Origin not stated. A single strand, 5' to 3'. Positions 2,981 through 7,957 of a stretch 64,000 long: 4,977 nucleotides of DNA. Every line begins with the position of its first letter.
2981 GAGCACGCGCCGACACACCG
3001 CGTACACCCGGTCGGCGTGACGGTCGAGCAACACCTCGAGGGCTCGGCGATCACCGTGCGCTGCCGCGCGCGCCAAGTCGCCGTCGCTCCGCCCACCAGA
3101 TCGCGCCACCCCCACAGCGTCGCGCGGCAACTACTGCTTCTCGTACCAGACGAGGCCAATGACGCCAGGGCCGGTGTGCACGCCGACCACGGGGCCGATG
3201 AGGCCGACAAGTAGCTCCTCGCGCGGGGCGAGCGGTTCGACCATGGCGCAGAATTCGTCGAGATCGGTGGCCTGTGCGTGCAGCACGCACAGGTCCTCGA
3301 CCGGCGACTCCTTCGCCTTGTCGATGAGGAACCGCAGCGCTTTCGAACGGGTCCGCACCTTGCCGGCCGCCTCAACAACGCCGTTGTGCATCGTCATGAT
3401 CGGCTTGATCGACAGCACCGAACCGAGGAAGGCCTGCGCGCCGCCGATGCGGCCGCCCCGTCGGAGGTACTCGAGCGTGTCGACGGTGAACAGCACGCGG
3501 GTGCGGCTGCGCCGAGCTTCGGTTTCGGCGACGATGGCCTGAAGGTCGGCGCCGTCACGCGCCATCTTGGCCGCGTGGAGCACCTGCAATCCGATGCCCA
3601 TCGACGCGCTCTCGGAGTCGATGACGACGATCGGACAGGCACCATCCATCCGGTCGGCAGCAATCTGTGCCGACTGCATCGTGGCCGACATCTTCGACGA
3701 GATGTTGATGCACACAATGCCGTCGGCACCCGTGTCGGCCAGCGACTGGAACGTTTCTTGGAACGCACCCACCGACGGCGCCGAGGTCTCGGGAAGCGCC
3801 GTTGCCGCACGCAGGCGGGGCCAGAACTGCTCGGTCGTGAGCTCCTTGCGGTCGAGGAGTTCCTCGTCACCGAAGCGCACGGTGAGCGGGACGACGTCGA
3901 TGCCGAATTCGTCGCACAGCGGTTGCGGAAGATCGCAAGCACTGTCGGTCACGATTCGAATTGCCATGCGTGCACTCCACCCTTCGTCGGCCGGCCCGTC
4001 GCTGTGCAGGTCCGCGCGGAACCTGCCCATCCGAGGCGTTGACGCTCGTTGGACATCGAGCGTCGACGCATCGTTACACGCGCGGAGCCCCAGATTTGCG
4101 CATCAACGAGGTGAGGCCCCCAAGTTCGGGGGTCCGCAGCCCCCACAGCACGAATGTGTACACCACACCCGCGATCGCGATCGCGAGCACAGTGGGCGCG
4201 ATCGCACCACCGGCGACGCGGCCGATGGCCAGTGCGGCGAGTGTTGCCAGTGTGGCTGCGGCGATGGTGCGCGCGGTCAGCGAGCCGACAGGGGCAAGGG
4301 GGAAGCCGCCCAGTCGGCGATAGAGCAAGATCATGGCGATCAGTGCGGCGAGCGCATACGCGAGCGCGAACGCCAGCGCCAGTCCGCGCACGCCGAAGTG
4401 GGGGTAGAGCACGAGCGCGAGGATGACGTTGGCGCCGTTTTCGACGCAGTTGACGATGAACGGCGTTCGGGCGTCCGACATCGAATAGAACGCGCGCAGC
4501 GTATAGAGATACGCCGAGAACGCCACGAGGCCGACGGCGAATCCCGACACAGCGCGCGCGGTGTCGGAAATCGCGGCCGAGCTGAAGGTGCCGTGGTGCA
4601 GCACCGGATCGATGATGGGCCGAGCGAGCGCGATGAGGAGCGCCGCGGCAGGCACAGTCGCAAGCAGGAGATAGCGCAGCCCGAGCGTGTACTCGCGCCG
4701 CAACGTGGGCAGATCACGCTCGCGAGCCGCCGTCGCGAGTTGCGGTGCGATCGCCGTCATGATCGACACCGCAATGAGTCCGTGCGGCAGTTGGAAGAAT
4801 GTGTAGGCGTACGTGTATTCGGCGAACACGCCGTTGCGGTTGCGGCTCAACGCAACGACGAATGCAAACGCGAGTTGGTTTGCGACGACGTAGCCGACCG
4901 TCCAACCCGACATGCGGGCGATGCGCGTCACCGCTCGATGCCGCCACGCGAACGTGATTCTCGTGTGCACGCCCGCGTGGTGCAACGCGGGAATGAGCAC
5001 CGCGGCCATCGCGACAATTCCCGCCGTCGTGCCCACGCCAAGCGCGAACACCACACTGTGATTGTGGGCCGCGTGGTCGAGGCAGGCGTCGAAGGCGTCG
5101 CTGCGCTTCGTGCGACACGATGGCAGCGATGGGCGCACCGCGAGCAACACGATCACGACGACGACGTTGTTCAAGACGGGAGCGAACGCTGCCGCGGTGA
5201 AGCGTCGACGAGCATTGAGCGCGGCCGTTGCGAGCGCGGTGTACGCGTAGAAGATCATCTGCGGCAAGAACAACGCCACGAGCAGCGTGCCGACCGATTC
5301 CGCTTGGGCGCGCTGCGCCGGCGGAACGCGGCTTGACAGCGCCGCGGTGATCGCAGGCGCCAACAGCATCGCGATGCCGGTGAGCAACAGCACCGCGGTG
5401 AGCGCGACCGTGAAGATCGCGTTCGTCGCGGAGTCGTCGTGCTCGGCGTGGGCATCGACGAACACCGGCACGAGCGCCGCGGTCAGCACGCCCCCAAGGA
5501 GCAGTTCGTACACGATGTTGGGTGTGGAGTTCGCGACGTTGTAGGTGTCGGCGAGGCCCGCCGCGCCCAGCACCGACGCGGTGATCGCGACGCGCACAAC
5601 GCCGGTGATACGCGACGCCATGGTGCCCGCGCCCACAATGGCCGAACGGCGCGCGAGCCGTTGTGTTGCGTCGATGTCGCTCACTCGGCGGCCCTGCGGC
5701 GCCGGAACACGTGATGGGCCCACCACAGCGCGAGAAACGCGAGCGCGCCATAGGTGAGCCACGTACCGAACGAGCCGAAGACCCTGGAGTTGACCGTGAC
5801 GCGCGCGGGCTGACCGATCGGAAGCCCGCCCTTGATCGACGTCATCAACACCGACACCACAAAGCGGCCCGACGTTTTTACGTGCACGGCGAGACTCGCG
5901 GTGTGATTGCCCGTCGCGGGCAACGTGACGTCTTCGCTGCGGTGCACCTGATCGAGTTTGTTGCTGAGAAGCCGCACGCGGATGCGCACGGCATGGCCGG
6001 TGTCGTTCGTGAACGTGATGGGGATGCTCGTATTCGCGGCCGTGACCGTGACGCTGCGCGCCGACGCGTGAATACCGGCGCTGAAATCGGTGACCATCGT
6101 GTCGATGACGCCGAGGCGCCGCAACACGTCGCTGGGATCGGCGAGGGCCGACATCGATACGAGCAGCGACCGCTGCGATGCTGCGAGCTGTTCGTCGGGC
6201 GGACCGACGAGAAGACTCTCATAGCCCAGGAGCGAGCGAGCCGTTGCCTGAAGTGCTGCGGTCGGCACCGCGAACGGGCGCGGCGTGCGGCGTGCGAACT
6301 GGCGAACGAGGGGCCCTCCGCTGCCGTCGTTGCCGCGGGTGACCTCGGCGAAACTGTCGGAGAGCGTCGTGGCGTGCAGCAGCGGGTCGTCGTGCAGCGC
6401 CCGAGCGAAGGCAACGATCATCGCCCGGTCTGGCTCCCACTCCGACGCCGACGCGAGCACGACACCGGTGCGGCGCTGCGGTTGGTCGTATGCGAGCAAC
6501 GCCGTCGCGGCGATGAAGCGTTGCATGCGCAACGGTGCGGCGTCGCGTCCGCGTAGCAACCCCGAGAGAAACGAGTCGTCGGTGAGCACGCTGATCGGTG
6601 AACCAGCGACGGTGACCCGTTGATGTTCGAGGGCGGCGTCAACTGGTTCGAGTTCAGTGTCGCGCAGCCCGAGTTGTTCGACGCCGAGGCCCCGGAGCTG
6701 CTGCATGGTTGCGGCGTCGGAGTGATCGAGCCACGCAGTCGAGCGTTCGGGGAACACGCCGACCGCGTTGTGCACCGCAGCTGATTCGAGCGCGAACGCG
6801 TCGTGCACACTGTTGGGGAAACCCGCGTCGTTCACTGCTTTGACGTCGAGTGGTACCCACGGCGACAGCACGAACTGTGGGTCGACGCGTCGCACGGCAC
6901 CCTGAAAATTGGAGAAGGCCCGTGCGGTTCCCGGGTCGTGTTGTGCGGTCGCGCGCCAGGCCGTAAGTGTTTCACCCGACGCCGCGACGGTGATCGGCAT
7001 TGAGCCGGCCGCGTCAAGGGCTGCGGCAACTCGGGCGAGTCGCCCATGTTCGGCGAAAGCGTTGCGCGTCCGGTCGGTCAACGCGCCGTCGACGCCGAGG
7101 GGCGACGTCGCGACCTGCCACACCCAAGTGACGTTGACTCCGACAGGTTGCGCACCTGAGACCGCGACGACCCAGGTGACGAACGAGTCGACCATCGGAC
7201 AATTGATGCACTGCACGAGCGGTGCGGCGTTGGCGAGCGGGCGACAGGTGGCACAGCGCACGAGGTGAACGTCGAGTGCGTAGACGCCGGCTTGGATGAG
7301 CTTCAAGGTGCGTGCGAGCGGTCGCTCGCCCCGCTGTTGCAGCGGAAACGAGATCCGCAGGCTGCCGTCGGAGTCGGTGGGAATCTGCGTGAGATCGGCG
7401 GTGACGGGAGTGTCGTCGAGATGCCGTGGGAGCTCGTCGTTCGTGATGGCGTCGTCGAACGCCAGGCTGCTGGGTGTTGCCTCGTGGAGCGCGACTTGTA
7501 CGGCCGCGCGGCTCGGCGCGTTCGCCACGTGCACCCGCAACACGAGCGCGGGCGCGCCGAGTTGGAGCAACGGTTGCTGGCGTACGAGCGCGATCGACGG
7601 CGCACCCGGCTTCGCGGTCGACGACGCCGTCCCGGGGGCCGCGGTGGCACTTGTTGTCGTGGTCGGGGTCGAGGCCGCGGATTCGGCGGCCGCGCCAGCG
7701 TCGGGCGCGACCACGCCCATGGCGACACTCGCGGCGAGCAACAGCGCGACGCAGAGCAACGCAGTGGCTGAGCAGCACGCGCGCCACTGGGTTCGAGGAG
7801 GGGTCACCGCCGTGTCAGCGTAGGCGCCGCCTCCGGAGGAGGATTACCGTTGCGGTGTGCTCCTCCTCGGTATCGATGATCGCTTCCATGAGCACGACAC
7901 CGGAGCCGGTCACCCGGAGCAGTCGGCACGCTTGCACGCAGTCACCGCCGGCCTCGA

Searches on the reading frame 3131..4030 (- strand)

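Call 44: search_protein_families(library=pfam, proteins=[window:3131-4030:-])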
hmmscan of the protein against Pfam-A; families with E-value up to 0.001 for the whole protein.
window:3131-4030:- (299 aa): 2 families
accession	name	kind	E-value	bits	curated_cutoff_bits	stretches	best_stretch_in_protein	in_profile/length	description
PF02645.21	DegV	-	1.6e-86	290.6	27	1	24-298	2-280/280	Uncharacterised protein, DegV family COG1307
PF13684.11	FakA-like_C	-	1.4e-05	25.1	23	1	82-242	29-169/216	Fatty acid kinase subunit A-like, C-terminal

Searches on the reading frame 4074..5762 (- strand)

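Call 44: search_protein_families(library=pfam, proteins=[window:4074-5762:-])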
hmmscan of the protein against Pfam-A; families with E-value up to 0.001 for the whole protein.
window:4074-5762:- (562 aa): 1 family
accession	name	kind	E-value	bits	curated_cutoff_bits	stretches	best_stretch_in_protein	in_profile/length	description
PF03023.19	MurJ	-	2.9e-79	267.2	27.4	1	62-514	2-434/451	Lipid II flippase MurJ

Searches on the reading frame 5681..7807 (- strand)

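Call 44: search_protein_families(library=pfam, proteins=[window:5681-7807:-])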
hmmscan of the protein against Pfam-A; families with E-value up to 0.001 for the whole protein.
window:5681-7807:- (708 aa): 1 family
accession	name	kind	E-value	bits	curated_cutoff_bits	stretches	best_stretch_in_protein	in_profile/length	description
PF19516.4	DUF6049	-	5e-20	72.2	30.1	1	354-676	325-672/708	Family of unknown function (DUF6049)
